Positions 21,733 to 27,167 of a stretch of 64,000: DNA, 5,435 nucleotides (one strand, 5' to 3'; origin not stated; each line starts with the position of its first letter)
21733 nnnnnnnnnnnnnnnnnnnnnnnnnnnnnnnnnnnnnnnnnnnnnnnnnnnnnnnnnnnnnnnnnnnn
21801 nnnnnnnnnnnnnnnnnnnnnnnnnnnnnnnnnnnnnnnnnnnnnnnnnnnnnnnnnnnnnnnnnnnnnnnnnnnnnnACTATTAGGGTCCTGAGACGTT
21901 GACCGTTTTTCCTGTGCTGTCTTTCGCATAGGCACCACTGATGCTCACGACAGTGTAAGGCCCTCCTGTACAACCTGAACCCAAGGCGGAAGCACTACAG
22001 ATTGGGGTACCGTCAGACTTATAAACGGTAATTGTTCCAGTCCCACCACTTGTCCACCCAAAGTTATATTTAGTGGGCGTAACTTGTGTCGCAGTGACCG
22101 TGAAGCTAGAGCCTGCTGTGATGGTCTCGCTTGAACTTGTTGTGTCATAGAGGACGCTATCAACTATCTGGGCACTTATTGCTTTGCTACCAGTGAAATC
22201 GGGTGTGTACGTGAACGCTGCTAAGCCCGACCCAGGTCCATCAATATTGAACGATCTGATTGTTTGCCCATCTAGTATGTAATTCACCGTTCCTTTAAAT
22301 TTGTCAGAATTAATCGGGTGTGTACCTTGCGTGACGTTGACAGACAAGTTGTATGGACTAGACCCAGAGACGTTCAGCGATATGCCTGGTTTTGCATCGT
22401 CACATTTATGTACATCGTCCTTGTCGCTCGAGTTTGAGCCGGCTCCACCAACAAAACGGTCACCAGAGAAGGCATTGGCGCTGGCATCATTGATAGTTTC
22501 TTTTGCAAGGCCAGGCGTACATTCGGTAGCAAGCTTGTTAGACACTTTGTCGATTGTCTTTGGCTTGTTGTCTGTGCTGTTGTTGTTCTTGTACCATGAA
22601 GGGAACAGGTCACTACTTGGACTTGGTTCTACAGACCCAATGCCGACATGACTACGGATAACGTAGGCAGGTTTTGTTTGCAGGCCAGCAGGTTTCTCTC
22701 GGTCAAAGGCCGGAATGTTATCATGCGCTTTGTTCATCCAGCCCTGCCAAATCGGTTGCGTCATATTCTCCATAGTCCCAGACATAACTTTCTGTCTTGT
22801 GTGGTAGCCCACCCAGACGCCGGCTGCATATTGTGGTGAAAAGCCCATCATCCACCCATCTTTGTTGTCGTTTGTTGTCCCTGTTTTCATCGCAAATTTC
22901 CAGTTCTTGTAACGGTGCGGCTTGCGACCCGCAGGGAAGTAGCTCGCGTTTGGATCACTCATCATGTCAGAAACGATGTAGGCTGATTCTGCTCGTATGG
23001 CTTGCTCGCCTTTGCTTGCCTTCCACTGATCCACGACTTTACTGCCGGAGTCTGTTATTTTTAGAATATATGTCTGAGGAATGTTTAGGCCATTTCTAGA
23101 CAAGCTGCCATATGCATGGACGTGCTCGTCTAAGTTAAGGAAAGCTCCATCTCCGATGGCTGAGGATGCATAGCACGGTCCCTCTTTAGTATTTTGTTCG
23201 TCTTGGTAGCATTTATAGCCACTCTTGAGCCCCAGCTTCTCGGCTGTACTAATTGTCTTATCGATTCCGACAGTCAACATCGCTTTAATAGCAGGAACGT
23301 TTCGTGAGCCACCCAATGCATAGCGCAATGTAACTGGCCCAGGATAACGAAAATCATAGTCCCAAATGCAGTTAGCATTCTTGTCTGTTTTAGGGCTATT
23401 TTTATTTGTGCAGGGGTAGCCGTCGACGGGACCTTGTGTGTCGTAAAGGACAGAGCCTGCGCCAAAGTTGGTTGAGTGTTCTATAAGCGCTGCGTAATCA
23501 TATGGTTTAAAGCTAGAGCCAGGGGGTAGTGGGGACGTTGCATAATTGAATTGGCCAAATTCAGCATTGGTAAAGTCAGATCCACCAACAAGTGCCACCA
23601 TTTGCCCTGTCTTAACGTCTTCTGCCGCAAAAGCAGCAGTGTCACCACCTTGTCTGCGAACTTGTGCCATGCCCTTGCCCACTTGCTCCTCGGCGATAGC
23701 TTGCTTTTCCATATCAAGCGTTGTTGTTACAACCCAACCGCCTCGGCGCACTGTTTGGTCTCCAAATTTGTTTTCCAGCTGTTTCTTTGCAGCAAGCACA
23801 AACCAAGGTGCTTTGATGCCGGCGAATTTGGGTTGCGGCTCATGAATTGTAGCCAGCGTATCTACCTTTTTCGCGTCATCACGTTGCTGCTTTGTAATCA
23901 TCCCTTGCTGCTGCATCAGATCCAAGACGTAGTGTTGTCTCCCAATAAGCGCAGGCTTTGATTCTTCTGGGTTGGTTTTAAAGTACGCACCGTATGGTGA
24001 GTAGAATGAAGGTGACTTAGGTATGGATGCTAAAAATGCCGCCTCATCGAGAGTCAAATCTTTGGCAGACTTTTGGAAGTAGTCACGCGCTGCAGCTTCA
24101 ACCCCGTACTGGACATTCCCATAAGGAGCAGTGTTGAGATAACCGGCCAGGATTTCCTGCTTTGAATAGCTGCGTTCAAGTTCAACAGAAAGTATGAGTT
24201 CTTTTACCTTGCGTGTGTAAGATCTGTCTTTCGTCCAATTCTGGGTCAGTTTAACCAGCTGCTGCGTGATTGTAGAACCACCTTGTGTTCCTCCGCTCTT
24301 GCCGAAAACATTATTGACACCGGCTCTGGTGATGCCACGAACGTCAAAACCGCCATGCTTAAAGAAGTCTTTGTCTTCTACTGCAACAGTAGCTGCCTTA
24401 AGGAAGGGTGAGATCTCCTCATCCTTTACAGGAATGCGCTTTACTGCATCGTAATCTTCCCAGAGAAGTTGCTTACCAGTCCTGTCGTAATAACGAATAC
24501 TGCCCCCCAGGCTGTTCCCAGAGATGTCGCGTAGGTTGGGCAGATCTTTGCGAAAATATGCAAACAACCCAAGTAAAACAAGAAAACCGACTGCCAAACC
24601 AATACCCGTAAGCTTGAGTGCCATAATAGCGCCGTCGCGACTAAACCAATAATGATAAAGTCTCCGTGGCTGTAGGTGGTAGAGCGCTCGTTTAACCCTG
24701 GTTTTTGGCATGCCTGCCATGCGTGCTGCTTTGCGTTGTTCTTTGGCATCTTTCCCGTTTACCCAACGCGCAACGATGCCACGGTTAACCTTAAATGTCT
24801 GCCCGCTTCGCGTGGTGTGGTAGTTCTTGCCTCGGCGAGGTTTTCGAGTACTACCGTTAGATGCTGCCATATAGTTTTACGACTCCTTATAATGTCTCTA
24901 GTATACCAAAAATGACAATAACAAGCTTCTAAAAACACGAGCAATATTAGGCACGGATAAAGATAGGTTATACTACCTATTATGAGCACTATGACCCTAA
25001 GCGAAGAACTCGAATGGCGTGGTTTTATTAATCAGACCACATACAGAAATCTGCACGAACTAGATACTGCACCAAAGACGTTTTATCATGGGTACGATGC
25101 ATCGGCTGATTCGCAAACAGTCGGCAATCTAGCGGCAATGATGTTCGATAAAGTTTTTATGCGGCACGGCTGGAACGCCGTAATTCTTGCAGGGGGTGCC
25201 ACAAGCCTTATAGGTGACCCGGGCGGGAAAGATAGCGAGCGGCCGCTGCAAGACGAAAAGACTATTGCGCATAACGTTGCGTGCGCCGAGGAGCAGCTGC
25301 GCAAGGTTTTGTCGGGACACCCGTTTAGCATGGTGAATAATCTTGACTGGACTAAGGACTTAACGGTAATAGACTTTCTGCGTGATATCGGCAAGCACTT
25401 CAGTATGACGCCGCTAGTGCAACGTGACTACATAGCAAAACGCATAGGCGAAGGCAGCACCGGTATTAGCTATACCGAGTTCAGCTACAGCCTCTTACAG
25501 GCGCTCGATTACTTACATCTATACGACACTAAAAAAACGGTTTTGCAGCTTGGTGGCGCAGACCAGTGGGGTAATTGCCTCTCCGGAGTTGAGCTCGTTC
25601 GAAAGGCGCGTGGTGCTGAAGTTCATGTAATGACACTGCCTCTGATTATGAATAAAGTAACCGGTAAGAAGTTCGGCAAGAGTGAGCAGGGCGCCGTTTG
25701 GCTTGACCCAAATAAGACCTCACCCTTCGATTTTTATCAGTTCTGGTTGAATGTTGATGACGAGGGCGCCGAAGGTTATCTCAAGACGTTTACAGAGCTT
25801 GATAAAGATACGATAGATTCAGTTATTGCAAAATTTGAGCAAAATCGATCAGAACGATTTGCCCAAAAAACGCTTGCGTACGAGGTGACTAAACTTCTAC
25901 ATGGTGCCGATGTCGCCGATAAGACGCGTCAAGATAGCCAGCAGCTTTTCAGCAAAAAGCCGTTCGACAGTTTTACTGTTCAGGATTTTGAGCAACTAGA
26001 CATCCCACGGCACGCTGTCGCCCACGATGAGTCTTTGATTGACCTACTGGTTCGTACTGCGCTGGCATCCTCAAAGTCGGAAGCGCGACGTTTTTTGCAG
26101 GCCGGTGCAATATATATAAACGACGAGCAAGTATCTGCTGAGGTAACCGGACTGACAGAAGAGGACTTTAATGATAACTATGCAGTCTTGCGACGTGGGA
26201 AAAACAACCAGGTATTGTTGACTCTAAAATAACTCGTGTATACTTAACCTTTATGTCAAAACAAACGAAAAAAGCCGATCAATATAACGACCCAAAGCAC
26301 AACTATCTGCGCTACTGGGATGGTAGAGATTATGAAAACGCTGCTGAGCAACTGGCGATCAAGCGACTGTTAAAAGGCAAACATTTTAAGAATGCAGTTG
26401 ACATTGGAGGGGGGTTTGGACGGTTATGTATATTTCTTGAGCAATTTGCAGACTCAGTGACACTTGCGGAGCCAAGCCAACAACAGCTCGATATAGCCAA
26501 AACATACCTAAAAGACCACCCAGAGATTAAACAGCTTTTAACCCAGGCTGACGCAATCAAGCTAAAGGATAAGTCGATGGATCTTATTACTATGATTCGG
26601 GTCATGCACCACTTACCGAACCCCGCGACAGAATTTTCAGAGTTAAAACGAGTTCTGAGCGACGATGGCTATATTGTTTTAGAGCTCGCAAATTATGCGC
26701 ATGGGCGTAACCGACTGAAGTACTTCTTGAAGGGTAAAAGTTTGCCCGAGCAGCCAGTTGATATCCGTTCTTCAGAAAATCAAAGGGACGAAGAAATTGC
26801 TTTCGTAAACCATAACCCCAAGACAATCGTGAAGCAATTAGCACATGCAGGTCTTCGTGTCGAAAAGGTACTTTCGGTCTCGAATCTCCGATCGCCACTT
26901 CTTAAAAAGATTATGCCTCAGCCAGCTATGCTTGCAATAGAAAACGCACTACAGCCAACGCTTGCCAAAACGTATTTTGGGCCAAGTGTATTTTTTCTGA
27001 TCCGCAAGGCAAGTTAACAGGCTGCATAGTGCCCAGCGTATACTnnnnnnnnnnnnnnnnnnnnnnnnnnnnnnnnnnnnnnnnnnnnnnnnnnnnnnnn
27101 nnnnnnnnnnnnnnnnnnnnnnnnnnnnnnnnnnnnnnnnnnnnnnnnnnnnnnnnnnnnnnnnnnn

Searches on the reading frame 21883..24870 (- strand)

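Call 7: search_protein_families(library=pfam, proteins=[window:21883-24870:-])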
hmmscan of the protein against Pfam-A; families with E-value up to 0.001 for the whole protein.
window:21883-24870:- (995 aa): 2 families
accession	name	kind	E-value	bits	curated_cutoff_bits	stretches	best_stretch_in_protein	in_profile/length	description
PF00912.28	Transgly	-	3e-55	186.9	27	1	141-319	10-177/178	Transglycosylase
PF00905.27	Transpeptidase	-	1.9e-15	57.3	22.1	1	414-692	3-278/299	Penicillin binding protein transpeptidase domain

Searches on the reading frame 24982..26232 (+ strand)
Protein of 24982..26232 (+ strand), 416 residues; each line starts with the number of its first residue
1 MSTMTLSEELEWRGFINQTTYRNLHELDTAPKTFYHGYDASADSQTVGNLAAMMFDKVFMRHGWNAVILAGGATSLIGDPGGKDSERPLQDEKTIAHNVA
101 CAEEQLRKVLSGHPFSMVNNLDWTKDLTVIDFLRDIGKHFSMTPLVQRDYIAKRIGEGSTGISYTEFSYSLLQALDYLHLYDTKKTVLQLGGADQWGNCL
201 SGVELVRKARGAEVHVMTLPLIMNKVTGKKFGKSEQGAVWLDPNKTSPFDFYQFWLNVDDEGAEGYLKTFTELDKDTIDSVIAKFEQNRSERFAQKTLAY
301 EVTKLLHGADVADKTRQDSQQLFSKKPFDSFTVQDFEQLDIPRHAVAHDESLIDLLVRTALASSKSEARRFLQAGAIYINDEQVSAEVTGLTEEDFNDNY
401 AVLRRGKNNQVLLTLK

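Call 11: search_protein_families(library=pfam, proteins=[window:24982-26232:+], max_evalue=0.00001)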
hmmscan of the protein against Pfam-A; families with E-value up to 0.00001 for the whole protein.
window:24982-26232:+ (416 aa): 2 families
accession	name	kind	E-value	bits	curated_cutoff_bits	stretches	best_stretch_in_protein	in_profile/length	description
PF00579.31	tRNA-synt_1b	-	4.8e-65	220.2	21.1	1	30-323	4-291/292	tRNA synthetases class I (W and Y)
PF22421.1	SYY_C-terminal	-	5.4e-16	58.7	27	1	340-412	8-82/83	Tyrosine--tRNA ligase SYY-like C-terminal domain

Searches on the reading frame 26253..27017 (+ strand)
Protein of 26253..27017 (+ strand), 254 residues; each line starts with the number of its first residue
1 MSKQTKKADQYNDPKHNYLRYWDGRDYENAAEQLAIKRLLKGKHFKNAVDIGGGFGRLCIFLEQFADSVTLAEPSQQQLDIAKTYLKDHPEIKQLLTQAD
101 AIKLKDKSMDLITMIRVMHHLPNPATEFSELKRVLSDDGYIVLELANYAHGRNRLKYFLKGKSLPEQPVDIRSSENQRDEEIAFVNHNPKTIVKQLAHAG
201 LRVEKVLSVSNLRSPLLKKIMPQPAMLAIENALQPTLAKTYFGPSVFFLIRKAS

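Call 11: search_protein_families(library=pfam, proteins=[window:26253-27017:+], max_evalue=0.00001)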
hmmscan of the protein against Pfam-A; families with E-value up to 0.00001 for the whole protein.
window:26253-27017:+ (254 aa): 5 families
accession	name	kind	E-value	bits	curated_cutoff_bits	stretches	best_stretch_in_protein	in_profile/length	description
PF08241.18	Methyltransf_11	-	6.2e-16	59.3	21.2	1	49-143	1-95/95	Methyltransferase domain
PF13489.12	Methyltransf_23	-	4.7e-15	56.1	27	1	35-204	12-162/164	Methyltransferase domain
PF13649.12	Methyltransf_25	-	2.3e-12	47.9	27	1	49-139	2-97/97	Methyltransferase domain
PF08242.18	Methyltransf_12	-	6.6e-12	46.5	30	1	49-141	1-98/98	Methyltransferase domain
PF13847.12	Methyltransf_31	-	1.3e-07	31.8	27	1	47-151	6-114/145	Methyltransferase domain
